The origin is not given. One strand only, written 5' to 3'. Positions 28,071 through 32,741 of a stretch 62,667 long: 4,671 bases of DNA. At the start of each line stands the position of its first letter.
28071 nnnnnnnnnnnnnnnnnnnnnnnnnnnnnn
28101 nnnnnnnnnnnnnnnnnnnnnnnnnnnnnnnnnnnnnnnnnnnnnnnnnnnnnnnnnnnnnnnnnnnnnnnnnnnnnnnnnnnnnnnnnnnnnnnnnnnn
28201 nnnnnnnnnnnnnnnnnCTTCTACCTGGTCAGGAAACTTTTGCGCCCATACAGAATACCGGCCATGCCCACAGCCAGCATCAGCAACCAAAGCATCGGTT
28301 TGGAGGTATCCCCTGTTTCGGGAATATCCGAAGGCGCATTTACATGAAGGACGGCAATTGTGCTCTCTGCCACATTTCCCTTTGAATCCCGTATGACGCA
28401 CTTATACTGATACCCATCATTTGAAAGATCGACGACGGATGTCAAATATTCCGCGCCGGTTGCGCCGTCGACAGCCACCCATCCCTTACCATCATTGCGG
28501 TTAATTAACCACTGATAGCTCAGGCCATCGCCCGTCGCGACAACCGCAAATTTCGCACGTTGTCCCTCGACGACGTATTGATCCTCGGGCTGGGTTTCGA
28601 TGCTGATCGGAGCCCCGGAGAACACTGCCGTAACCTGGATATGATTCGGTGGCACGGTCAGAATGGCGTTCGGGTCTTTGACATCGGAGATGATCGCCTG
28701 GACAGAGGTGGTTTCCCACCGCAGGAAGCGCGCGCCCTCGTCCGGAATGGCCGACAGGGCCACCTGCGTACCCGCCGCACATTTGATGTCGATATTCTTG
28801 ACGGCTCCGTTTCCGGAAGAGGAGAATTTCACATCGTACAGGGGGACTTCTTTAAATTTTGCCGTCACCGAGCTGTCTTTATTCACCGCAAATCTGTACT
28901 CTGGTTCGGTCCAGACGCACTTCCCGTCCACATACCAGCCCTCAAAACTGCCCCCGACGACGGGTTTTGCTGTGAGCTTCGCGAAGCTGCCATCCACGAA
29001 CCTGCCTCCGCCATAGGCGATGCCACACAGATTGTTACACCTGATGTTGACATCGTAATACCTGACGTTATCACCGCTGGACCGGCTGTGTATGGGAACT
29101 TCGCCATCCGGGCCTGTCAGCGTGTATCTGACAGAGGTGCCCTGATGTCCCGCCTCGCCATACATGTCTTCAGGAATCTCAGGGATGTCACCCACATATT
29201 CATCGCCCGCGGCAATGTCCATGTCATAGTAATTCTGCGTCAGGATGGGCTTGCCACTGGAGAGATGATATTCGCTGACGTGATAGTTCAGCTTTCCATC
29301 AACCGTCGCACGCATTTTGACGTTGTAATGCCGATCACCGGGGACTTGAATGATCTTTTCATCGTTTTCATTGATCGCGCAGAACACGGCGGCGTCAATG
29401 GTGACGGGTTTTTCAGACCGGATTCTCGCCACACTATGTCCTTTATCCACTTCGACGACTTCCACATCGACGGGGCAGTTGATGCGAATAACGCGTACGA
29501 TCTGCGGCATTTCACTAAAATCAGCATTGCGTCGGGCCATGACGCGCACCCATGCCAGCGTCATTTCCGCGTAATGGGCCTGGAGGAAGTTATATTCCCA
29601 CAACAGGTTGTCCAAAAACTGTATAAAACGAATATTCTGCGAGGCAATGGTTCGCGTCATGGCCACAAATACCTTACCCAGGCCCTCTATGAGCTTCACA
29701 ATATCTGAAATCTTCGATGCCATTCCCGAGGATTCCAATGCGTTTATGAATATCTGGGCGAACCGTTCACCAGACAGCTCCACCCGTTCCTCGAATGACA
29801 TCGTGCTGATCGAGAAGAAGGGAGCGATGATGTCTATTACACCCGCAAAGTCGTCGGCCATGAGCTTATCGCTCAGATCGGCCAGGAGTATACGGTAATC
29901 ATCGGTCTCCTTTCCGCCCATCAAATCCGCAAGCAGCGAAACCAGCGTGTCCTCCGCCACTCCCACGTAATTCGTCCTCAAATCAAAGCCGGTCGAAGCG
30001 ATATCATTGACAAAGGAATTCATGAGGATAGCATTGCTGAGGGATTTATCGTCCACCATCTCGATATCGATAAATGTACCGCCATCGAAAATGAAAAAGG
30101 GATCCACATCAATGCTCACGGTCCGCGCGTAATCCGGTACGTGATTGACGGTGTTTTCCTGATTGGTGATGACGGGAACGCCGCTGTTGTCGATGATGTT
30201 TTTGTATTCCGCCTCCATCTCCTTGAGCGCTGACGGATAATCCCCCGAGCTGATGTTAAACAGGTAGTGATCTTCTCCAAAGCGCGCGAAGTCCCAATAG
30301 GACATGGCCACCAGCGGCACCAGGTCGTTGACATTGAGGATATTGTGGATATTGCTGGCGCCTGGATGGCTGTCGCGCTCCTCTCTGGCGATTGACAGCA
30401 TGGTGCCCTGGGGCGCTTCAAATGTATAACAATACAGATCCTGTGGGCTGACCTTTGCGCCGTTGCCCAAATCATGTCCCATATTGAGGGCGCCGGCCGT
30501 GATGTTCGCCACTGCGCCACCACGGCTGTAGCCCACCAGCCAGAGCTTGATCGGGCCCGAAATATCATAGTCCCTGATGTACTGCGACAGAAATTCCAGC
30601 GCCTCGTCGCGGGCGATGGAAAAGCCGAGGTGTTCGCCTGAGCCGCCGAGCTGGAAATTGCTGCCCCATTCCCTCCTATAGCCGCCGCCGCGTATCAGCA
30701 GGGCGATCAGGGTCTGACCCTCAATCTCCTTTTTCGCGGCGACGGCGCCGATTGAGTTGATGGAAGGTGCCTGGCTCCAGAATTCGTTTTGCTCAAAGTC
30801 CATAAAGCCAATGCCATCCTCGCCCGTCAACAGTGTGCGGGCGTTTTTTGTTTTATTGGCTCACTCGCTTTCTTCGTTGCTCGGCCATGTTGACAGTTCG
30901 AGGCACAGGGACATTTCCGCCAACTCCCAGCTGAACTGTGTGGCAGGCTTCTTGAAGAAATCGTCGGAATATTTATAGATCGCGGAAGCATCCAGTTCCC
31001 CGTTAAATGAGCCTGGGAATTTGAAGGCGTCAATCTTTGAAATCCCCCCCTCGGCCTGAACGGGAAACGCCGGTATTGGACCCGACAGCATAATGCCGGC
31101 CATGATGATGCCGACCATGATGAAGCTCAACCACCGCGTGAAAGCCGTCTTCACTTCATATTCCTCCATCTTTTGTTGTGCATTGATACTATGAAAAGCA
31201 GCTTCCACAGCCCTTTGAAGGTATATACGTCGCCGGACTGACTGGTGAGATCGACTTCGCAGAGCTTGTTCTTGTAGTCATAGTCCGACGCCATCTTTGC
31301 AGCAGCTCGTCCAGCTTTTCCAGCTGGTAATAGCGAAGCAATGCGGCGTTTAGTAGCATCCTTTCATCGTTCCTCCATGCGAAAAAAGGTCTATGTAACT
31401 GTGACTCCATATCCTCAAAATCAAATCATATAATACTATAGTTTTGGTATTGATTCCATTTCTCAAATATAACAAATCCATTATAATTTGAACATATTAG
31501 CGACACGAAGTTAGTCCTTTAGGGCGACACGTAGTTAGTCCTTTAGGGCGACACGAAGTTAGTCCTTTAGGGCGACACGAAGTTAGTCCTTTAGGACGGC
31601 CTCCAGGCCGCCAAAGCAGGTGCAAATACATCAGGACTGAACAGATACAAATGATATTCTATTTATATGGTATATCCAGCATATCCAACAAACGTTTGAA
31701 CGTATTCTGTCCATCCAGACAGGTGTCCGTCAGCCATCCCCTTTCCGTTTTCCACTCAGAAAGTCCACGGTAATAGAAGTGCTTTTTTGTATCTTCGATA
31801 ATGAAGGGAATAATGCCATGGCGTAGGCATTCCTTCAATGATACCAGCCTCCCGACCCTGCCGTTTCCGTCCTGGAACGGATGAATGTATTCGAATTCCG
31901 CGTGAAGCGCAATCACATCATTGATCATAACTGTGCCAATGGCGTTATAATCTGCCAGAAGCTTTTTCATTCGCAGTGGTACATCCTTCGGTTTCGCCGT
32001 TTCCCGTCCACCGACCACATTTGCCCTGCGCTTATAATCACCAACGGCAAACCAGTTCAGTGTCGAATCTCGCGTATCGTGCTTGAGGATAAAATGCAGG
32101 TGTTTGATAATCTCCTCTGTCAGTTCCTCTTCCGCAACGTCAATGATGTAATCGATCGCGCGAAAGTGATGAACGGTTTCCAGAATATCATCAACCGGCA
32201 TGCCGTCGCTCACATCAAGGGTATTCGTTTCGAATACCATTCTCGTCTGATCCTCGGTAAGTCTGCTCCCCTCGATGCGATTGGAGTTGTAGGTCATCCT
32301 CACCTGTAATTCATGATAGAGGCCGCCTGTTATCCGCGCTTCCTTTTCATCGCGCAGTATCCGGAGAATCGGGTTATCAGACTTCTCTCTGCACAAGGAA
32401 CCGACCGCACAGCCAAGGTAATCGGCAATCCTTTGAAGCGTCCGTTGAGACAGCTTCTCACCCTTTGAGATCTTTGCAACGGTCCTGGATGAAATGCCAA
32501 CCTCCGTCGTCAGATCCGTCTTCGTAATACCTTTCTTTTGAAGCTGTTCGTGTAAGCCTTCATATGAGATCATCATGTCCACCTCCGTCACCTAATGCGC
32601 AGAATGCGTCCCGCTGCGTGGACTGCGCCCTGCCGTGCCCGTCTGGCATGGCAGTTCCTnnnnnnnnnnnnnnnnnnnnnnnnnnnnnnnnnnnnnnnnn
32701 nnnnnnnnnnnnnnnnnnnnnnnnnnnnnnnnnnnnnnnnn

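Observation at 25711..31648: Two half-copies of a second TIR element bracket the 5.7-kb sstT, sortase B and surface-lipase module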

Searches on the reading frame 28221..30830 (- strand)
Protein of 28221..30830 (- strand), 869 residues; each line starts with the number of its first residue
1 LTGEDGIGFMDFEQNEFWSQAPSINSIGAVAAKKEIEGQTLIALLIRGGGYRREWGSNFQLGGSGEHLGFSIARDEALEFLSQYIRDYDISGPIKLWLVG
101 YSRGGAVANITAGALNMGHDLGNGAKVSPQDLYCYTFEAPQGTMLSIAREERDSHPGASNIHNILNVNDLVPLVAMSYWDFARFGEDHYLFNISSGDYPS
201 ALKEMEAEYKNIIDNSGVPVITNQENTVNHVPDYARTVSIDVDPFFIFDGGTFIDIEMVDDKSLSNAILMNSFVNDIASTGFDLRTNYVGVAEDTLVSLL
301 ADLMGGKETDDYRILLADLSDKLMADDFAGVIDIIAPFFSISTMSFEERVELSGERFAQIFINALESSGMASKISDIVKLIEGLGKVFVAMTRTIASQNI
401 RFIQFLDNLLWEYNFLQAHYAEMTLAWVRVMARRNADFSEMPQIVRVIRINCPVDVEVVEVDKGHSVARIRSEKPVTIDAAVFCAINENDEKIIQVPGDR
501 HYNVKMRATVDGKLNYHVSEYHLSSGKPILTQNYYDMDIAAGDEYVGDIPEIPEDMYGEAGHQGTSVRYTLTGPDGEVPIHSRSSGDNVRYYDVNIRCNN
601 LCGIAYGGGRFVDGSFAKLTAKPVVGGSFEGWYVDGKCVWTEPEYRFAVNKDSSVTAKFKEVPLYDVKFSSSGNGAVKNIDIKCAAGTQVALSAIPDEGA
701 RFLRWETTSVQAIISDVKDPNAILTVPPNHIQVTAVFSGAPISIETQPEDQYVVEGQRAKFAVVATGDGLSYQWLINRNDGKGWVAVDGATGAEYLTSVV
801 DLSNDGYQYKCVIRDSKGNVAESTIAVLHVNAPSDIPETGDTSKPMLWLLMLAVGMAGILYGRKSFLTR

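Call 13: search_protein_families(library=pfam, proteins=[window:28221-30830:-])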
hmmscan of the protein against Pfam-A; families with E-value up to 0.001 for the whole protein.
window:28221-30830:- (869 aa): 2 families
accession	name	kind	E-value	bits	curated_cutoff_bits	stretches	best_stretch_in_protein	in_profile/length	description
PF18998.6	Flg_new_2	-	3.7e-17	62.5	23.6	2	665-738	1-70/73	Divergent InlB B-repeat domain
PF01764.32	Lipase_3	-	0.00013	22.3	22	1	74-175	46-136/140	Lipase (class 3)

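Call 82: search_protein_families(library=ncbifam, proteins=[window:28221-30830:-])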
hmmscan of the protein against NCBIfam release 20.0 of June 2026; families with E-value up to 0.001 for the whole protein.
window:28221-30830:- (869 aa): 0 families

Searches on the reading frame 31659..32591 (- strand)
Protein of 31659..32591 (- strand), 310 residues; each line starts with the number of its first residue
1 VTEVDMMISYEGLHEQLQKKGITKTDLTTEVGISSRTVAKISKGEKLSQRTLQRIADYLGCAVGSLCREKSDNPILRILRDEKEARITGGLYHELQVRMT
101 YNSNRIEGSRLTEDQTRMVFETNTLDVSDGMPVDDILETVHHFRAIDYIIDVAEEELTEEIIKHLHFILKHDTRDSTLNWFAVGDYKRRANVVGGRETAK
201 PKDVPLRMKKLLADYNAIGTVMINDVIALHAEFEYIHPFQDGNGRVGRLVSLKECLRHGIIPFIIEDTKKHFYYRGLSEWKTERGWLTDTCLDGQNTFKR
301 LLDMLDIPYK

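Call 13: search_protein_families(library=pfam, proteins=[window:31659-32591:-])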
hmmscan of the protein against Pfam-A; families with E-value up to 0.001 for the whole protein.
window:31659-32591:- (310 aa): 3 families
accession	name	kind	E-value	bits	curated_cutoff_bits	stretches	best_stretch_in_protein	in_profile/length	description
PF02661.23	Fic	-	4.3e-16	60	24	1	157-250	2-88/93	Fic/DOC family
PF13443.12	HTH_26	-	5.7e-10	39.7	22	1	13-66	2-57/63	Cro/C1-type HTH DNA-binding domain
PF01381.28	HTH_3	-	5.8e-07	29.9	23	1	14-62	2-51/55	Helix-turn-helix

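Call 14: find_encoding_contigs(protein=window:31659-32591:-, flank=10000, max_places=10)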
Protein window:31659-32591:- (310 aa): no gene with exactly this product is on record in the collection.

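Call 17: find_homologous_proteins(query=window:31659-32591:-)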
Query window:31659-32591:- (310 aa): 8000 proteins with E <= 0.001 among 8000 candidates; the best 120 are listed.
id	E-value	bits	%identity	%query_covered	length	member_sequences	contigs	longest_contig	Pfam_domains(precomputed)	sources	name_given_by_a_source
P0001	3.1e-203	692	100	98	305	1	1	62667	PF01381.29,PF13443.13,PF02661.24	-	-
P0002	5.1e-187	639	90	98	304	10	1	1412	PF01381.29,PF13443.13,PF02661.24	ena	-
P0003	1.5e-176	604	-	-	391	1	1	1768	PF13443.13,PF02661.24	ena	-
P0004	1.0e-175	602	84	98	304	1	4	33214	PF01381.29,PF13443.13,PF02661.24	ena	-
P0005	1.7e-175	601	84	98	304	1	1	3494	PF01381.29,PF13443.13,PF02661.24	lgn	-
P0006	3.0e-175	600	84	98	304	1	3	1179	PF01381.29,PF13443.13,PF02661.24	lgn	-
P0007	3.3e-175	600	84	98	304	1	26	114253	PF01381.29,PF13443.13,PF02661.24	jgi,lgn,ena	-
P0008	3.9e-175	600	84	98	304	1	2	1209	PF01381.29,PF13443.13,PF02661.24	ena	-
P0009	4.1e-175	600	84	98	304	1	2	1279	PF01381.29,PF13443.13,PF02661.24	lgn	-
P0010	4.6e-175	599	83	98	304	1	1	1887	PF01381.29,PF13443.13,PF02661.24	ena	-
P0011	4.6e-175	599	84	98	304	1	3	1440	PF01381.29,PF13443.13,PF02661.24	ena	-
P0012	4.9e-175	599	84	98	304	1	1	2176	PF01381.29,PF13443.13,PF02661.24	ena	-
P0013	6.7e-175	599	84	98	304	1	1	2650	PF01381.29,PF13443.13,PF02661.24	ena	-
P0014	8.7e-175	599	83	98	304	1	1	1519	PF01381.29,PF13443.13,PF02661.24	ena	-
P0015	8.7e-175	599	83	98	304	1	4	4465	PF01381.29,PF13443.13,PF02661.24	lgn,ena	-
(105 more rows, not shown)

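Call 53: find_encoding_contigs(protein=P0007, flank=6000, max_places=8)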
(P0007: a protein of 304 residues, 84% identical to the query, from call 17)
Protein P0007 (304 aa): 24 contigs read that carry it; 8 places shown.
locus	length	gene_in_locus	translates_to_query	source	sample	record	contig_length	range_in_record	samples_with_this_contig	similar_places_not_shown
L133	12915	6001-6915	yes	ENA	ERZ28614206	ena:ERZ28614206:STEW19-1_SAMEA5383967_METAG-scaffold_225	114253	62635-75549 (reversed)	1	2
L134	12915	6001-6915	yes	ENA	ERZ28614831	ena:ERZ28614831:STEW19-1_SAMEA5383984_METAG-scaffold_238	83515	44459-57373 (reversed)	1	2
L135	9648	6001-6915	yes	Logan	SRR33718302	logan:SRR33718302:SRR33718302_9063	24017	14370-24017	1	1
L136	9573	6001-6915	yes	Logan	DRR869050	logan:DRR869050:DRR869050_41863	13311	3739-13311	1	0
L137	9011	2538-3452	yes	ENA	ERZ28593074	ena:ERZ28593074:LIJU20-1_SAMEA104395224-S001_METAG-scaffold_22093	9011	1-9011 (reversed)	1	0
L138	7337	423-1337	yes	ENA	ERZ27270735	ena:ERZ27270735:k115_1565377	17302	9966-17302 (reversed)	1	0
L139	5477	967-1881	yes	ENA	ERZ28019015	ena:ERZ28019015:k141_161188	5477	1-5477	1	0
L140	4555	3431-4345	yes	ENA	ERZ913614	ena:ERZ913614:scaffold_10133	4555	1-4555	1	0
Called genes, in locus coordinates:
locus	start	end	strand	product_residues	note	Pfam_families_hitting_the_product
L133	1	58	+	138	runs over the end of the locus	PF24963:DUF7768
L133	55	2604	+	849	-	PF22763:NrS1-1_pol-like_HBD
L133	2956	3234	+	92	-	-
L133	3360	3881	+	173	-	-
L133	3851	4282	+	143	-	-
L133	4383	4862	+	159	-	PF02452:PemK_toxin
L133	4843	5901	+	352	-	PF00438:S-AdoMet_synt_N, PF02772:S-AdoMet_synt_M, PF02773:S-AdoMet_synt_C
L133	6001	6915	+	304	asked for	PF01381:HTH_3, PF13443:HTH_26, PF02661:Fic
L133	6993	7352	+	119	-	PF01844:HNH (weak)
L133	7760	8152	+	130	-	-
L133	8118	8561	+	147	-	PF11753:DUF3310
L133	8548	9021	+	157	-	-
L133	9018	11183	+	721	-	PF03477:ATP-cone, PF13597:NRDD, PF01228:Gly_radical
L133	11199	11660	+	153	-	PF13353:Fer4_12, PF04055:Radical_SAM (weak)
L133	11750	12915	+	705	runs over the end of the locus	PF02195:ParB_N, PF01555:N6_N4_Mtase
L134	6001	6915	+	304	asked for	PF01381:HTH_3, PF13443:HTH_26, PF02661:Fic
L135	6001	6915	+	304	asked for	PF01381:HTH_3, PF13443:HTH_26, PF02661:Fic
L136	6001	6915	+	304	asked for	PF01381:HTH_3, PF13443:HTH_26, PF02661:Fic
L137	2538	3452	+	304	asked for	PF01381:HTH_3, PF13443:HTH_26, PF02661:Fic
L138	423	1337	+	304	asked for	PF01381:HTH_3, PF13443:HTH_26, PF02661:Fic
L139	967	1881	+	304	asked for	PF01381:HTH_3, PF13443:HTH_26, PF02661:Fic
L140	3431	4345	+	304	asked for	PF01381:HTH_3, PF13443:HTH_26, PF02661:Fic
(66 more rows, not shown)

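Call 82: search_protein_families(library=ncbifam, proteins=[window:31659-32576:-])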
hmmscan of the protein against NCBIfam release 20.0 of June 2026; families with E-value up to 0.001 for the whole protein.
window:31659-32576:- (305 aa): 3 families
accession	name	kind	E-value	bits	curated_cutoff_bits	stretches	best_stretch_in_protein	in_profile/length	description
NF000090.1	trans_reg_VanU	equivalog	3.6e-07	30.3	150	1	1-62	1-62/75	glycopeptide resistance transcriptional regulator VanU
NF046030.1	ProtAdlyltaseSoFic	equivalog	3.7e-06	26.1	550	1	224-256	185-217/361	protein adenylyltransferase Fic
TIGR02613.1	mob_myst_B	hypoth_equivalog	7e-06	26.1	124.4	1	152-246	49-137/186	mobile mystery protein B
